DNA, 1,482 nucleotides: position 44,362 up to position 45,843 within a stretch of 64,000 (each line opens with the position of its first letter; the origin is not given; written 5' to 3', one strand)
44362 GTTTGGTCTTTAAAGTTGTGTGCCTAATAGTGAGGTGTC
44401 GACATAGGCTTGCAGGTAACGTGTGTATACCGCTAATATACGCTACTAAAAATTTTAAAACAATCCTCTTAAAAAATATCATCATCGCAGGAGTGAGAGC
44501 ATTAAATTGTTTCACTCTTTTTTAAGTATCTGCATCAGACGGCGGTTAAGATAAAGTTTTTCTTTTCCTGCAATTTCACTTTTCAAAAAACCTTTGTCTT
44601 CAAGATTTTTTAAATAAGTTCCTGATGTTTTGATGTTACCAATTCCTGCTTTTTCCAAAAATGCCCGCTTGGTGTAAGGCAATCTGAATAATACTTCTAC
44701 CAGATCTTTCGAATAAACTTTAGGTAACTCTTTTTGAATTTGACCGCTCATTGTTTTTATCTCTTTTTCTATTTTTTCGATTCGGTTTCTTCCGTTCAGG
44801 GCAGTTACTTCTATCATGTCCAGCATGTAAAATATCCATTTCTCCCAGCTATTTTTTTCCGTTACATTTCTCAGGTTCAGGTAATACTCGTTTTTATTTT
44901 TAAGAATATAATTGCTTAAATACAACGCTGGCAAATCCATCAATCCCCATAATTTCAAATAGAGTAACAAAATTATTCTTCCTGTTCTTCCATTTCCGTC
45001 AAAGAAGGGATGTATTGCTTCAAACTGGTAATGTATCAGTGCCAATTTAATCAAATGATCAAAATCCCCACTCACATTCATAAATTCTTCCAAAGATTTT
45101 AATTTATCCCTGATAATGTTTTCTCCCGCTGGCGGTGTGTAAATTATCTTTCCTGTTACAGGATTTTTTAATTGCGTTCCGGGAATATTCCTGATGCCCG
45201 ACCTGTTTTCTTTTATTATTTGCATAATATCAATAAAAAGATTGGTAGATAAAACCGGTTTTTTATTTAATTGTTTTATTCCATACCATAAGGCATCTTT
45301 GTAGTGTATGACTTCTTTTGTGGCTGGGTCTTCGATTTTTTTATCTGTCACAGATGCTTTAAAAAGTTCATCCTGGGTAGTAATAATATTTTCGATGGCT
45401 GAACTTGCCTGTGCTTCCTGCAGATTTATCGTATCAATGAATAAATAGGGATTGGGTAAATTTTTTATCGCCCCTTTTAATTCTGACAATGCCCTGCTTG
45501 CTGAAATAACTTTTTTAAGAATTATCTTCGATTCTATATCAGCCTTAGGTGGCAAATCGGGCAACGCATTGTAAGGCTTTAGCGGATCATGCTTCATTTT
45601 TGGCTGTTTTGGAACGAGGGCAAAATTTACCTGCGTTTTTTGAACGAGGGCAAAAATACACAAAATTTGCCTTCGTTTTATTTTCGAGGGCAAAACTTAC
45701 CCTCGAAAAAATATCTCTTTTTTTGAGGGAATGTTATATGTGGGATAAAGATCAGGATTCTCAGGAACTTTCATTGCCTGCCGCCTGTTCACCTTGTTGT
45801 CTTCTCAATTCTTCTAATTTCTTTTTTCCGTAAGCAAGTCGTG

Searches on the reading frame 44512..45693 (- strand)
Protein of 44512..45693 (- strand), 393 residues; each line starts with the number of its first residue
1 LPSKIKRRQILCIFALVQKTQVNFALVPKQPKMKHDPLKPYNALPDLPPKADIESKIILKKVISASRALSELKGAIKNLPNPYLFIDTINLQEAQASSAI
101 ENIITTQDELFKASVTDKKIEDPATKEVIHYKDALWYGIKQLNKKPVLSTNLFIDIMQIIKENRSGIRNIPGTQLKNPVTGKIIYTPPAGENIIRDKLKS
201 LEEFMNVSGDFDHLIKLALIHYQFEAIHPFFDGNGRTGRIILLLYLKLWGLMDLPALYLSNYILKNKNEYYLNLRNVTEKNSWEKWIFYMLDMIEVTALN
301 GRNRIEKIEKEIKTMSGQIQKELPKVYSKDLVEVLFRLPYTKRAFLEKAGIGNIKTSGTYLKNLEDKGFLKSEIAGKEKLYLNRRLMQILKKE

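Call 4: search_protein_families(library=pfam, proteins=[window:44512-45693:-], max_evalue=0.01)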
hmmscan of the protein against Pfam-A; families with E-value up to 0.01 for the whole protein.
window:44512-45693:- (393 aa): 3 families
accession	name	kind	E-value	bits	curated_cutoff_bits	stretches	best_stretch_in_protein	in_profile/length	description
PF13784.11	Fic_N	-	1.2e-26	93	26.7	1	59-139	1-81/82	Fic/DOC family N-terminal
PF21248.3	SoFic-like_C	-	7.2e-20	71.4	27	1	315-386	5-76/76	Protein adenylyltransferase SoFic-like, C-terminal domain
PF02661.23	Fic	-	3.7e-15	57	24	1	151-246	5-93/93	Fic/DOC family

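Call 77: search_protein_families(library=padloc, proteins=[L024:3118-4167:+, L024:4427-6631:+, L024:1007-2455:+, L023:2189-5152:+, L023:5142-6698:+], max_evalue=0.00001)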
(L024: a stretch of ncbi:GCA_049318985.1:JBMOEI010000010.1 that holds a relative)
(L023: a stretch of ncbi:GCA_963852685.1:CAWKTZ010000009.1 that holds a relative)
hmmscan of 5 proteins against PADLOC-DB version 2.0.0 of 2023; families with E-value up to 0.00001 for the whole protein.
L024:3118-4167:+ (349 aa): 0 families

L024:4427-6631:+ (734 aa): 0 families

L024:1007-2455:+ (482 aa): 1 family
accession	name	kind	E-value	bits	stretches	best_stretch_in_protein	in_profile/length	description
PDLC05013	PDC-S40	-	1.9e-73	244.8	1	1-209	7-207/211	-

L023:2189-5152:+ (987 aa): 8 families
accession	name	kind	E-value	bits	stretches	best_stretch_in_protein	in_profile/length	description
PDLC04474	PDC-M16A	-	1.7e-56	190.2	2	10-643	11-623/917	-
PDLC04469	PDC-M16A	-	6.7e-52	174.8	2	11-611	12-588/892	-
PDLC04476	PDC-M16A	-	6.9e-52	174.8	2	226-610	13-389/691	-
PDLC04475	PDC-M16A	-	7.6e-52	174.8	1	307-974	95-704/721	-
PDLC04472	PDC-M16A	-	2.2e-43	146.8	1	308-972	305-911/930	-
PDLC04470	PDC-M16A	-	8.1e-38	128.1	2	1-629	1-605/895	-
PDLC04471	PDC-M16A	-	1.3e-35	121.3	2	329-621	95-388/687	-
PDLC04473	PDC-M16A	-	1.6e-13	47.8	1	662-769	422-526/735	-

L023:5142-6698:+ (518 aa): 1 family
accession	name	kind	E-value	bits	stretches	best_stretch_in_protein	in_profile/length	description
PDLC01170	TPR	-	8.4e-50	168.1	1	2-427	2-355/368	TPR repeats containing protein fused to cold shock-like domain (OB-fold)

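Call 112: search_protein_families(library=pfam, proteins=[L025:8238-9953:+, L025:15224-15763:+], max_evalue=0.001)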
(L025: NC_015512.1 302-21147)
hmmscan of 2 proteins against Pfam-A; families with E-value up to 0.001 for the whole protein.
L025:8238-9953:+ (571 aa): 0 families

L025:15224-15763:+ (179 aa): 1 family
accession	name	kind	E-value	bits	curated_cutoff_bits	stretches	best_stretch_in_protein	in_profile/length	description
PF05099.18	TerB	-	8.8e-06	26.4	24.4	1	18-122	12-113/118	Tellurite resistance protein TerB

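Call 120: search_protein_families(library=padloc, proteins=[L022:1-1812:+, L025:1498-3150:+], max_evalue=0.00001)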
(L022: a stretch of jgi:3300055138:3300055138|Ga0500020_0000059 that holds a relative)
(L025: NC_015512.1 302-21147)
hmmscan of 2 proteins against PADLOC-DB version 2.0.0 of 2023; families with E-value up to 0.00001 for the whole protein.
L022:1-1812:+ (603 aa): 0 families

L025:1498-3150:+ (550 aa): 0 families
